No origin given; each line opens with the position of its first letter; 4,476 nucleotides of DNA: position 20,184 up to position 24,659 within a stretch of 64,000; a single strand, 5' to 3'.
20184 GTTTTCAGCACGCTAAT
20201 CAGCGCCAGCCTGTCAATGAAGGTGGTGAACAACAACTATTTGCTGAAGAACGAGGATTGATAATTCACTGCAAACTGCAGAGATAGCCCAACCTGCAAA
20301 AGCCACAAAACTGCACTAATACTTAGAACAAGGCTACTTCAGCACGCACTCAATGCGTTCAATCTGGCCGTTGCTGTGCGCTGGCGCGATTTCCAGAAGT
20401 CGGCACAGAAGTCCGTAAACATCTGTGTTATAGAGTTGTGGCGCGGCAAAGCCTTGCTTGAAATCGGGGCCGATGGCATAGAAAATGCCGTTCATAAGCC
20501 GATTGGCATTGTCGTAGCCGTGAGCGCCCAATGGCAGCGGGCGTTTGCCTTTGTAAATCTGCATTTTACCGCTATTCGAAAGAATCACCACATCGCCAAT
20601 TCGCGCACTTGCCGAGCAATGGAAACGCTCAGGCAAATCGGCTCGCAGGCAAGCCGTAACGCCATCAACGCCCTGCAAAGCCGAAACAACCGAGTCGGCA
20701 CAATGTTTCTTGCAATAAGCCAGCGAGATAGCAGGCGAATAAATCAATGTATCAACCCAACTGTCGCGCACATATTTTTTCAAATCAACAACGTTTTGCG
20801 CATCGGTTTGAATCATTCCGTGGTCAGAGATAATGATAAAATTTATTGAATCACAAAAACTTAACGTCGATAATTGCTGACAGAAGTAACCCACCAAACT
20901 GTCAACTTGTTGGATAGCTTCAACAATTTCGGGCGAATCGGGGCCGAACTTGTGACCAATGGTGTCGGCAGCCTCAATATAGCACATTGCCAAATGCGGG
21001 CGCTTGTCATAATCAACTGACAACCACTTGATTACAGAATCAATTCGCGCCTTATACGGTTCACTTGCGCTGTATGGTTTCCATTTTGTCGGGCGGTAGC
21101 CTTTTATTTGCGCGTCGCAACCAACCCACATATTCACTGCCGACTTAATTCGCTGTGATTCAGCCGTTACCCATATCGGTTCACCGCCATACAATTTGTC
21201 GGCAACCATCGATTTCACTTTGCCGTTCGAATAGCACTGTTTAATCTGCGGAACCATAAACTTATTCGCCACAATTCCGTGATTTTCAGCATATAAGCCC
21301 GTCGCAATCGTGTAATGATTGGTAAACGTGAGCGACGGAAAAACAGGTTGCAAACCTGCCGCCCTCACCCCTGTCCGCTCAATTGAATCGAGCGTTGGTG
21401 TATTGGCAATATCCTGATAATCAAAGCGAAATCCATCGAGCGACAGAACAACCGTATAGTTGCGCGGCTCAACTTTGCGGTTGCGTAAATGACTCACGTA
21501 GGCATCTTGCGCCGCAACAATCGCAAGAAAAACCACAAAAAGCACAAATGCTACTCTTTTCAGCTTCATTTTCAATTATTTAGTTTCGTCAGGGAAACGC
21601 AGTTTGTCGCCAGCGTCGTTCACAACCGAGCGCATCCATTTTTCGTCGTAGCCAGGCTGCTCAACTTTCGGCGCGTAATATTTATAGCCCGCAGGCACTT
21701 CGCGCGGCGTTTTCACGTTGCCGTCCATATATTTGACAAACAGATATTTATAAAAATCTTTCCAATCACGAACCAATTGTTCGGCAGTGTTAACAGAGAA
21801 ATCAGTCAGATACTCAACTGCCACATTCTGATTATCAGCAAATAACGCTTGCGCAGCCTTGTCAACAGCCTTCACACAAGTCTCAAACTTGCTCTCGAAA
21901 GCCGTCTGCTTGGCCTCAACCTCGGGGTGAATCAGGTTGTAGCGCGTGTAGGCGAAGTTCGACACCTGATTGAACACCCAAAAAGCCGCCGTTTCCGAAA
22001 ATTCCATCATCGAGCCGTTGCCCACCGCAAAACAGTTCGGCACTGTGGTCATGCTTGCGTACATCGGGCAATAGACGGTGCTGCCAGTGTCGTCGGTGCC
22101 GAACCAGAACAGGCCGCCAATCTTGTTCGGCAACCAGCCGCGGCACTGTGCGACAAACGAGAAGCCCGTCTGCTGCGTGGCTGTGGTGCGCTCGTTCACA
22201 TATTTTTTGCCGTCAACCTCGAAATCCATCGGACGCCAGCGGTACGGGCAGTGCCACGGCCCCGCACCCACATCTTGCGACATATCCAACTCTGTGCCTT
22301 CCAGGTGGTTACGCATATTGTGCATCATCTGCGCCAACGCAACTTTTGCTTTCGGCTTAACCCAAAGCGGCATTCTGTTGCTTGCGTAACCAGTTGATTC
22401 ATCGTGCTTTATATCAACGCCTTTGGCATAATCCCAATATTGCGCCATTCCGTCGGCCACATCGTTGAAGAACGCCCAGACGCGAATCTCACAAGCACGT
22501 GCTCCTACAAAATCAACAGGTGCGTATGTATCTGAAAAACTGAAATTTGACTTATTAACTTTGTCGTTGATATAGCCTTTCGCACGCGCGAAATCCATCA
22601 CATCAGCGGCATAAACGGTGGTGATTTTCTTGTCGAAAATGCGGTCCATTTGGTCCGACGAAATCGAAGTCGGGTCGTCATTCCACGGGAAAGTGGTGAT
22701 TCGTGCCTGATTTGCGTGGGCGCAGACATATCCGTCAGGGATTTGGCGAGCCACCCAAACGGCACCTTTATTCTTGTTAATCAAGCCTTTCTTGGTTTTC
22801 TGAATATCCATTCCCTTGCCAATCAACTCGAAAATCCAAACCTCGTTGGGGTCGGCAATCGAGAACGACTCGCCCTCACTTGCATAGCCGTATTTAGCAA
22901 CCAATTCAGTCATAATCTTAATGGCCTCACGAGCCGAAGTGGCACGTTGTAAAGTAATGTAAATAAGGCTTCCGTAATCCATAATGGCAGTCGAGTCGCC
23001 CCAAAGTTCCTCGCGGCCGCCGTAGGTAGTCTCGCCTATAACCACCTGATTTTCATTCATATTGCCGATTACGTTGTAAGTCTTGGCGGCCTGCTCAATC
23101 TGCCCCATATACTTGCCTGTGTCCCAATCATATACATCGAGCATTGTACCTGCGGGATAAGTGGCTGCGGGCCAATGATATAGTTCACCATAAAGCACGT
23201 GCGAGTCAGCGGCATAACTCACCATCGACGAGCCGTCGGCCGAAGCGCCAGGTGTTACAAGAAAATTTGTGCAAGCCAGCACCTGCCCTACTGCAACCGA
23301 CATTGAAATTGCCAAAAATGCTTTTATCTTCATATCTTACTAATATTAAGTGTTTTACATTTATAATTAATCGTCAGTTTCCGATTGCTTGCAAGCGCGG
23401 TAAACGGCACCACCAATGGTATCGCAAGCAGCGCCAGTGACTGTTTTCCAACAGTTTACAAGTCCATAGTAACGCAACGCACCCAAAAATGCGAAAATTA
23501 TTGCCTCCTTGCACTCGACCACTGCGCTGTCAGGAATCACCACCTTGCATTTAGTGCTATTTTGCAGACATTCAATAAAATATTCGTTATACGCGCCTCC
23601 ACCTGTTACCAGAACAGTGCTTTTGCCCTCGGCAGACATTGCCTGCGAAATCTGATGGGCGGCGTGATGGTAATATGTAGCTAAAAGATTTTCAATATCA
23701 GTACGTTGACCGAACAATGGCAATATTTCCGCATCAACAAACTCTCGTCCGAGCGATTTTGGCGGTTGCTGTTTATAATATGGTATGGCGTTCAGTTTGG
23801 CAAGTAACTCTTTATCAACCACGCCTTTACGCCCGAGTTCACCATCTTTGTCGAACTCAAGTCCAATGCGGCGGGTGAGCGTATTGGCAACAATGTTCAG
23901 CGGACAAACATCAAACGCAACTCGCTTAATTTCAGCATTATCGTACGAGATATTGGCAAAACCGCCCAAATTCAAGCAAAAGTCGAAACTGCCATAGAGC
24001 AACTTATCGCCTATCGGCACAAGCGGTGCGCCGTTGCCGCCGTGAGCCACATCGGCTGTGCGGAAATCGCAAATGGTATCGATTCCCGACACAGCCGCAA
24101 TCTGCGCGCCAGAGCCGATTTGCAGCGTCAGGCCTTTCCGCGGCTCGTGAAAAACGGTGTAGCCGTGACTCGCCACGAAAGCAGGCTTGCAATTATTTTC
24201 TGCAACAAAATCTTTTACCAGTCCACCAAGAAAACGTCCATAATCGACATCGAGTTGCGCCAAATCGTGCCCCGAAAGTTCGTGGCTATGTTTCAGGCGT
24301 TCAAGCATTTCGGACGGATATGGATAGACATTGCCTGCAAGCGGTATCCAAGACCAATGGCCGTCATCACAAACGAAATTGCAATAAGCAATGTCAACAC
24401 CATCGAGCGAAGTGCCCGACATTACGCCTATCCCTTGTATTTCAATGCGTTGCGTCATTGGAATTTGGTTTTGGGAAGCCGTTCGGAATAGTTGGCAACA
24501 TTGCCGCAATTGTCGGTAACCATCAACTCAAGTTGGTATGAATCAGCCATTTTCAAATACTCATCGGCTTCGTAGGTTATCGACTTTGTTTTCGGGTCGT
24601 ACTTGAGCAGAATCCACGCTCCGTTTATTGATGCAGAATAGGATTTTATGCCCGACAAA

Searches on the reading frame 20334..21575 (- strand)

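Call 61: search_protein_families(library=pfam, proteins=[window:20334-21575:-], max_evalue=0.00001)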
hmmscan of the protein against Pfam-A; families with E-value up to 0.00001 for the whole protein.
window:20334-21575:- (413 aa): 1 family
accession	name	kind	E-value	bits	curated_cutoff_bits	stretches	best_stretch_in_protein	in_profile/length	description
PF01663.27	Phosphodiest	-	9.5e-79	265.9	23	1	41-355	1-342/342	Type I phosphodiesterase / nucleotide pyrophosphatase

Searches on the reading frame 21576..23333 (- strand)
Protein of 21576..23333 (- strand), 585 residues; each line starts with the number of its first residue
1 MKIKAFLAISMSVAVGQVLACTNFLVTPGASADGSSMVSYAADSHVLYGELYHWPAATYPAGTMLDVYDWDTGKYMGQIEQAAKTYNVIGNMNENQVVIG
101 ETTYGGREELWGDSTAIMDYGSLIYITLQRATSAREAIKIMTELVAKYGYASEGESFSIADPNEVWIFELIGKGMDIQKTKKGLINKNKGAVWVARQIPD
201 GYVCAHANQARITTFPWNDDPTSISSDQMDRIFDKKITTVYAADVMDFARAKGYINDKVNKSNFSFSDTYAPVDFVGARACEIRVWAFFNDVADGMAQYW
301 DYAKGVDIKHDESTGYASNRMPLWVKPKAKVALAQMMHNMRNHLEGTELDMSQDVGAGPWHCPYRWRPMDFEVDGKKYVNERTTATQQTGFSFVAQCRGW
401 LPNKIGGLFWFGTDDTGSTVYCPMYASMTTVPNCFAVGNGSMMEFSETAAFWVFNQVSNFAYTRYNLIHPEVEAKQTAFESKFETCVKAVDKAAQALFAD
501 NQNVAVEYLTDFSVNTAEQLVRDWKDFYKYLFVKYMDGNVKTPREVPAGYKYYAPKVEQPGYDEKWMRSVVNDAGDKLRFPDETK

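Call 61: search_protein_families(library=pfam, proteins=[window:21576-23333:-], max_evalue=0.00001)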
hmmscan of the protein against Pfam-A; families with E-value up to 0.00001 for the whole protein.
window:21576-23333:- (585 aa): 1 family
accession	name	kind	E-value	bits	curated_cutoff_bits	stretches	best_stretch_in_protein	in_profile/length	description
PF03577.20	Peptidase_C69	-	1.4e-67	228.9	23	1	20-476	1-400/402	Peptidase family C69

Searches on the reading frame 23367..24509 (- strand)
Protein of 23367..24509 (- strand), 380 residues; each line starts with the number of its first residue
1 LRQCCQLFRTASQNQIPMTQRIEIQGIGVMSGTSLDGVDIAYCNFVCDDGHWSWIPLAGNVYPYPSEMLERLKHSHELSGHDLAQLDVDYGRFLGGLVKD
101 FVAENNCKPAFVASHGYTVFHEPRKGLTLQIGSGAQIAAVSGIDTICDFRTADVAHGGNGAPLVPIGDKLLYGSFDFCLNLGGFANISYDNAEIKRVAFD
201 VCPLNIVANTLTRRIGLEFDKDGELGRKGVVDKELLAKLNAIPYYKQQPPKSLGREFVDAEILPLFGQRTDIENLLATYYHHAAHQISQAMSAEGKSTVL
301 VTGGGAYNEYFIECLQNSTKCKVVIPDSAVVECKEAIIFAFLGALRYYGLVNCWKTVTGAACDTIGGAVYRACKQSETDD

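Call 61: search_protein_families(library=pfam, proteins=[window:23367-24509:-], max_evalue=0.00001)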
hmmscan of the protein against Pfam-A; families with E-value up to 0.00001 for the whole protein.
window:23367-24509:- (380 aa): 1 family
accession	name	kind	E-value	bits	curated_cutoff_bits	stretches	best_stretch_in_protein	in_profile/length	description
PF03702.20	AnmK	-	1.3e-63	215.8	24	1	27-371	4-366/367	Anhydro-N-acetylmuramic acid kinase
